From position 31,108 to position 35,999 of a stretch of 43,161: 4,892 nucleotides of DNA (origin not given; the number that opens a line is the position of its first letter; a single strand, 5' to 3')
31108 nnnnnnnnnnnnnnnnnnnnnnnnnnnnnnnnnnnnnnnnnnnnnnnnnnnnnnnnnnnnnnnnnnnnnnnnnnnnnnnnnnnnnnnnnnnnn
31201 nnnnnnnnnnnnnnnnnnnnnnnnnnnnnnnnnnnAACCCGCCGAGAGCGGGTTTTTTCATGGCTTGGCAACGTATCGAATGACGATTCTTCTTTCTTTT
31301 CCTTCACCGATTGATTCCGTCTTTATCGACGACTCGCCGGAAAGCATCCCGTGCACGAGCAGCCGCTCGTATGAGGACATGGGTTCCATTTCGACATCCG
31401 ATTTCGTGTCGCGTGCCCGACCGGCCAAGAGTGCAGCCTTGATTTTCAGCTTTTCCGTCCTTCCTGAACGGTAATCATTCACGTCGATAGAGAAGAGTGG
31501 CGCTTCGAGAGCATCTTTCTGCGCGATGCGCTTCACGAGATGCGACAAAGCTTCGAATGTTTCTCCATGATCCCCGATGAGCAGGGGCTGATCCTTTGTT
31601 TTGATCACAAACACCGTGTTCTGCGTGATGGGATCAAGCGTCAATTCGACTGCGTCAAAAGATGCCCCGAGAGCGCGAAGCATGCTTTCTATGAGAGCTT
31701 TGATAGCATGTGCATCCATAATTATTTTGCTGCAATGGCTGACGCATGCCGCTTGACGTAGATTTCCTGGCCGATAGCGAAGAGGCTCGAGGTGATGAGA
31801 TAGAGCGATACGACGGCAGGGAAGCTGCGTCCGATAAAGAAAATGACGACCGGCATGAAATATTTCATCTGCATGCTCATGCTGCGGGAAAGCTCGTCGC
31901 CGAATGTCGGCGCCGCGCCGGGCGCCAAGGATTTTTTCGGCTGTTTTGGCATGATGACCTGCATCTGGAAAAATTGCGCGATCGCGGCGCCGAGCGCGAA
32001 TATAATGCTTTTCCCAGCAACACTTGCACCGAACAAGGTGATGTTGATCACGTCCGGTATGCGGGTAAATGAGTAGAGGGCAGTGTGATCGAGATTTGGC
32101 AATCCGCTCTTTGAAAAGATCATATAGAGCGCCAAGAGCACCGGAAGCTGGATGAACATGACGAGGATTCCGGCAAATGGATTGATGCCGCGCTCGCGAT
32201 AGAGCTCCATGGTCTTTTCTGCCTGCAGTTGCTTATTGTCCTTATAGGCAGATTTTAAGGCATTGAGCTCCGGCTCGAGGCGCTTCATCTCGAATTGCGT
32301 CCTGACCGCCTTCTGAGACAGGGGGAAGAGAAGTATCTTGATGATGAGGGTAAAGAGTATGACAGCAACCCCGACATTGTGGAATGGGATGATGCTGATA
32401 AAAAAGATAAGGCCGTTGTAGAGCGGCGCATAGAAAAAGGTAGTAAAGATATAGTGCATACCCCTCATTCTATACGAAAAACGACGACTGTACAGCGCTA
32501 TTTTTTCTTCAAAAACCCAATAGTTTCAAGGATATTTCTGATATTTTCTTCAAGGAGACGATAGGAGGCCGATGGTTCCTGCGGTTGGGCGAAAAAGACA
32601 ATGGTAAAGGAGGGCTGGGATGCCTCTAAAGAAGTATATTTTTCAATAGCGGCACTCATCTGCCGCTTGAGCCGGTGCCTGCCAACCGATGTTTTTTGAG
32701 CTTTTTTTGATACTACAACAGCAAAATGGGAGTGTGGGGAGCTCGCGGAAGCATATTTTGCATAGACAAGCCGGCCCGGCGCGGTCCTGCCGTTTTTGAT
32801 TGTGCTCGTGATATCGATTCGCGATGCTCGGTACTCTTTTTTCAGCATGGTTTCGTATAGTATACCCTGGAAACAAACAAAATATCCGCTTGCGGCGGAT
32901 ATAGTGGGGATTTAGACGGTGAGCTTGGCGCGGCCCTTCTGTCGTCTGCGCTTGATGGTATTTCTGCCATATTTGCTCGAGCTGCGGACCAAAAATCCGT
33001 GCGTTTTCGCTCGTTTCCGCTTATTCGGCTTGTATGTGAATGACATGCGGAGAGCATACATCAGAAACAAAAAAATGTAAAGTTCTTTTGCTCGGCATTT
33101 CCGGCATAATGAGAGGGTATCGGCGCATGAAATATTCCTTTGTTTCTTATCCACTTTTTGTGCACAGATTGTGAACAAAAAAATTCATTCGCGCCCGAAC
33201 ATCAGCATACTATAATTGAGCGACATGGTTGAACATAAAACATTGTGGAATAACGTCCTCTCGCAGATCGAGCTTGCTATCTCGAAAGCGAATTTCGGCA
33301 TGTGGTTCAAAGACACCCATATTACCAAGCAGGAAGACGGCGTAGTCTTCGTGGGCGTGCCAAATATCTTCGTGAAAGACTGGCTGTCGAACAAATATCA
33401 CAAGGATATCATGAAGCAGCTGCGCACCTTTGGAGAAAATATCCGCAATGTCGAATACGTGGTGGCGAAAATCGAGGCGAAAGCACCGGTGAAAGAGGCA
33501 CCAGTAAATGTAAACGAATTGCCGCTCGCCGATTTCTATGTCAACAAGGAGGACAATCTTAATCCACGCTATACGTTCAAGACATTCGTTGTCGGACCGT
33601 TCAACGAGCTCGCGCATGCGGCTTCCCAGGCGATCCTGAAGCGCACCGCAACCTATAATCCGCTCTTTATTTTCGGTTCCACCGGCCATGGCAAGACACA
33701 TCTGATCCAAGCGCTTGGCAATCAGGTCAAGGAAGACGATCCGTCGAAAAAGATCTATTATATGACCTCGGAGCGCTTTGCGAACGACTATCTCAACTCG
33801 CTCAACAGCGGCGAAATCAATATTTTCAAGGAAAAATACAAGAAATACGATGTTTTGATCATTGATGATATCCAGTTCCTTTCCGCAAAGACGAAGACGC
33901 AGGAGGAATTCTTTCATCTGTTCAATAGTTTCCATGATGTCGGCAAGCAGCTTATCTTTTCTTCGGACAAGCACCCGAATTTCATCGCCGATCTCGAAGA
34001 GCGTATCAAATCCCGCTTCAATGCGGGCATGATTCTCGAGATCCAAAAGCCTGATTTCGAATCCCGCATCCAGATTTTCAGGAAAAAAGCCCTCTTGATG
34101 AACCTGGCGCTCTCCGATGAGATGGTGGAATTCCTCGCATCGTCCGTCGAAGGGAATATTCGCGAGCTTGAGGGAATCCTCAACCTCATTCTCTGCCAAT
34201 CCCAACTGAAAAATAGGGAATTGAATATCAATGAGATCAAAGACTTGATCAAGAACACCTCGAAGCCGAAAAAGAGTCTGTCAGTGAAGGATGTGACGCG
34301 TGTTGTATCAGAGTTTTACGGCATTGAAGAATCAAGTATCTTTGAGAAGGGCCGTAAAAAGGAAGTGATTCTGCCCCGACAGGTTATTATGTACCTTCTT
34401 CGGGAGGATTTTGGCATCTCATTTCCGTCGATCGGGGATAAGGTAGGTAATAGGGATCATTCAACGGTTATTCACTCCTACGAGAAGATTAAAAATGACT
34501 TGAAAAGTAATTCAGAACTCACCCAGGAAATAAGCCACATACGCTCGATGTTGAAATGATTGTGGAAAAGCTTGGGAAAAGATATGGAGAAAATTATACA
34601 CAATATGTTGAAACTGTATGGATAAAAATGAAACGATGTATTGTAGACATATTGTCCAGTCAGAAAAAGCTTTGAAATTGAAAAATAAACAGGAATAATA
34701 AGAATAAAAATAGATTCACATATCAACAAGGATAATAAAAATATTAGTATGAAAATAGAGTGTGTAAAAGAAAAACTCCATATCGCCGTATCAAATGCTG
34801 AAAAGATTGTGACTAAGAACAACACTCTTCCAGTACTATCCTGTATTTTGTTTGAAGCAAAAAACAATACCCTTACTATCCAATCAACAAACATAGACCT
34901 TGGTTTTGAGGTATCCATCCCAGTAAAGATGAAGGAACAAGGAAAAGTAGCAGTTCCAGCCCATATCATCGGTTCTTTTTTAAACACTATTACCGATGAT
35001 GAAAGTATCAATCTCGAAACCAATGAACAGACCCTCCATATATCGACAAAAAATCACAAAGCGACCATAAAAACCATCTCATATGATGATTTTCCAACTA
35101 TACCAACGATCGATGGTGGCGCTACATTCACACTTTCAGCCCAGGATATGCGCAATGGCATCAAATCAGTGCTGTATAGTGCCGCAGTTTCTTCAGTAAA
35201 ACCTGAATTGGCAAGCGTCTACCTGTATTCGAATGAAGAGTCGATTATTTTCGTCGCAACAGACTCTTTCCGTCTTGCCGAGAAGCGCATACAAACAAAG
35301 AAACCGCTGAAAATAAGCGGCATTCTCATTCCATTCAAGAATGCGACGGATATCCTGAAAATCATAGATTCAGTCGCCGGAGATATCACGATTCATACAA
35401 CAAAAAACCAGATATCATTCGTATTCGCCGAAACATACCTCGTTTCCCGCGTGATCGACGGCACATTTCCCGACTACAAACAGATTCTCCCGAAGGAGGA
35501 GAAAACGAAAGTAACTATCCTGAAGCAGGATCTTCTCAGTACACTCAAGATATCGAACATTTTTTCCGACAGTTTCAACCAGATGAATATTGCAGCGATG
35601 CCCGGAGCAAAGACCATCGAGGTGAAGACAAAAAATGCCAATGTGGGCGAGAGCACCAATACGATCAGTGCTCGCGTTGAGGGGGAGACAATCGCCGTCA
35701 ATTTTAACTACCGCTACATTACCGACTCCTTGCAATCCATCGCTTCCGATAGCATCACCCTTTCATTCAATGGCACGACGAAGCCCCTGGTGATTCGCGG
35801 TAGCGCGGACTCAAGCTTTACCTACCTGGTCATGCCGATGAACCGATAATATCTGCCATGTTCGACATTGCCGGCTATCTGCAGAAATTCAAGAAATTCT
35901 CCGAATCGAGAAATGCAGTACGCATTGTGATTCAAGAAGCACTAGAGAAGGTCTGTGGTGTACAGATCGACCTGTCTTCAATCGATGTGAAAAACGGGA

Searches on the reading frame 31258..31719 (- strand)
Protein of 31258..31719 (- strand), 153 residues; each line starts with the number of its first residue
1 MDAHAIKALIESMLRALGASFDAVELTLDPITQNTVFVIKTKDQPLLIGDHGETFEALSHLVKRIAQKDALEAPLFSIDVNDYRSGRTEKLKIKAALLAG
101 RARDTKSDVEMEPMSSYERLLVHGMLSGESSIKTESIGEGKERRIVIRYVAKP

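Call 36: search_protein_families(library=pfam, proteins=[window:31258-31719:-], max_evalue=0.001)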
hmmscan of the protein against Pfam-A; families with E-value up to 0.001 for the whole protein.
window:31258-31719:- (153 aa): 2 families
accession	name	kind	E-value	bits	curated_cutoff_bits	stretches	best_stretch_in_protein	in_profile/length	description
PF01424.28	R3H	-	2.2e-14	53.7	26.8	1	97-148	9-59/60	R3H domain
PF13083.13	KH_KhpA-B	-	2.5e-07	30.9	32.1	1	7-70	1-66/73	KhpA/KhpB, KH domain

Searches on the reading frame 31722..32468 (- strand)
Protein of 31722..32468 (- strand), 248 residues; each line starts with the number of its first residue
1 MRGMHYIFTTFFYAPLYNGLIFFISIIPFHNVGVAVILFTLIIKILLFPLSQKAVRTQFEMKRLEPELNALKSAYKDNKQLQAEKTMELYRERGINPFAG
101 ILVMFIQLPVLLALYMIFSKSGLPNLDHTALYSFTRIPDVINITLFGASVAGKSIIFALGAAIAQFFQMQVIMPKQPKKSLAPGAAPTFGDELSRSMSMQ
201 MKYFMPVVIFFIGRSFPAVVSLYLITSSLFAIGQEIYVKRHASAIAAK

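Call 36: search_protein_families(library=pfam, proteins=[window:31722-32468:-], max_evalue=0.001)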
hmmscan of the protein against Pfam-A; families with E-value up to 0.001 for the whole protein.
window:31722-32468:- (248 aa): 1 family
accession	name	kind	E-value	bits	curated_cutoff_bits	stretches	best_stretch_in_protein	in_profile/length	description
PF02096.25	60KD_IMP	-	1.8e-44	152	35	1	33-240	2-163/163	60Kd inner membrane protein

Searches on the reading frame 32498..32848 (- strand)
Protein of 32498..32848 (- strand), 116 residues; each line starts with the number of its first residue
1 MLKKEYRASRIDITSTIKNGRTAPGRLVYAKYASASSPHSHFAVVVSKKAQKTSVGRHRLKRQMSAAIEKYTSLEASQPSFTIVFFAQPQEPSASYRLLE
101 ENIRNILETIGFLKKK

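Call 36: search_protein_families(library=pfam, proteins=[window:32498-32848:-], max_evalue=0.001)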
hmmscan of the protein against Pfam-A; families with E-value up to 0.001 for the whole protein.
window:32498-32848:- (116 aa): 1 family
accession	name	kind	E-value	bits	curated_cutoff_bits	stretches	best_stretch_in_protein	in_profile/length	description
PF00825.24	Ribonuclease_P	-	1.2e-11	45.1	22.3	1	9-110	9-108/109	Ribonuclease P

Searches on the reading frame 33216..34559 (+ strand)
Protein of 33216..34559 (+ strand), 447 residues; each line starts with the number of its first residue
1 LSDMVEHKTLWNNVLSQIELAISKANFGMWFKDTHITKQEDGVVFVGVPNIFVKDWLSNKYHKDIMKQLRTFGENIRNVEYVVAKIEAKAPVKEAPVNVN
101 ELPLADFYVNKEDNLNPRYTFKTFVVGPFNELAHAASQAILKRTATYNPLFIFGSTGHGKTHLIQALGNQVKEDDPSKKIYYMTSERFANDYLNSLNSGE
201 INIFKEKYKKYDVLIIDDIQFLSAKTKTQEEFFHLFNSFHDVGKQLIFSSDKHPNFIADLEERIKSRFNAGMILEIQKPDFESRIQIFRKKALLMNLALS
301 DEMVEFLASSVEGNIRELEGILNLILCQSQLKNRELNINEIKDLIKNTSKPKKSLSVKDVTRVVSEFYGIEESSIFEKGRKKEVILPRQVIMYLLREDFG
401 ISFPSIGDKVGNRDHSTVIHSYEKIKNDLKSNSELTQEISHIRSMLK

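Call 36: search_protein_families(library=pfam, proteins=[window:33216-34559:+], max_evalue=0.001)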
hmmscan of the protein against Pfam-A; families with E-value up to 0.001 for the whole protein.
window:33216-34559:+ (447 aa): 9 families
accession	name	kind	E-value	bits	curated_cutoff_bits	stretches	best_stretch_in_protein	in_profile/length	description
PF00308.24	Bac_DnaA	-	1.1e-61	208.2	23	1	115-274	1-161/162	Bacterial DnaA ATPAse domain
PF08299.17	Bac_DnaA_C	-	2e-23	82.6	31.5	1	358-425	2-69/69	Bacterial dnaA protein helix-turn-helix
PF11638.13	DnaA_N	-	3.6e-14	52.7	24.6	1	9-69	2-63/65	DnaA N-terminal domain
PF01695.23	IstB_IS21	-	6.6e-09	36.1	24.1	1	148-242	93-185/238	IstB-like ATP binding protein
PF13401.12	AAA_22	-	1.8e-06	28.7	27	1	148-240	6-112/130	AAA domain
PF13173.12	AAA_14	-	5.2e-05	23.7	27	1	148-243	3-88/129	AAA domain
PF01637.24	ATPase_2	-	5.8e-05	23.4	33.2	1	144-206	17-69/225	ATPase domain predominantly from Archaea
PF00004.35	AAA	-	7.1e-05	23.7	21.2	1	151-265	2-124/131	ATPase family associated with various cellular activities (AAA)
PF00910.28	RNA_helicase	-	0.00084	20.2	21.5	0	151-223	2-62/105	RNA helicase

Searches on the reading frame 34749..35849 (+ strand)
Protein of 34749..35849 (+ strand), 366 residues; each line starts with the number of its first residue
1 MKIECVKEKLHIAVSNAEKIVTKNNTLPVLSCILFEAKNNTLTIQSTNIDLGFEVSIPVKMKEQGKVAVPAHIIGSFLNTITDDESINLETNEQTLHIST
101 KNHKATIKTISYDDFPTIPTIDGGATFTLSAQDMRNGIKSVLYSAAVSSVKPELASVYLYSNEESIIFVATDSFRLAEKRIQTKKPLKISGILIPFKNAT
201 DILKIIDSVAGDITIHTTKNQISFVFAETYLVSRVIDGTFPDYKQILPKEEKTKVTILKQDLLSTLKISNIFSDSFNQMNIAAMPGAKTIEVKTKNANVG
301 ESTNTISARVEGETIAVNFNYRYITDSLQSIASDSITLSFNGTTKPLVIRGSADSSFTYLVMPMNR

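Call 36: search_protein_families(library=pfam, proteins=[window:34749-35849:+], max_evalue=0.001)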
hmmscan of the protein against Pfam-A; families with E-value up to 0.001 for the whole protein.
window:34749-35849:+ (366 aa): 3 families
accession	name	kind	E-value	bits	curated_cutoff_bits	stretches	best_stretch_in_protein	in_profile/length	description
PF02767.21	DNA_pol3_beta_2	-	2.7e-27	95.8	27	2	129-242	2-116/116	DNA polymerase III beta subunit, central domain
PF00712.24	DNA_pol3_beta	-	3.9e-27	95.2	24.4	1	1-119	1-120/120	DNA polymerase III beta subunit, N-terminal domain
PF02768.20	DNA_pol3_beta_3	-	4e-22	78.7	27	1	244-364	1-120/121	DNA polymerase III beta subunit, C-terminal domain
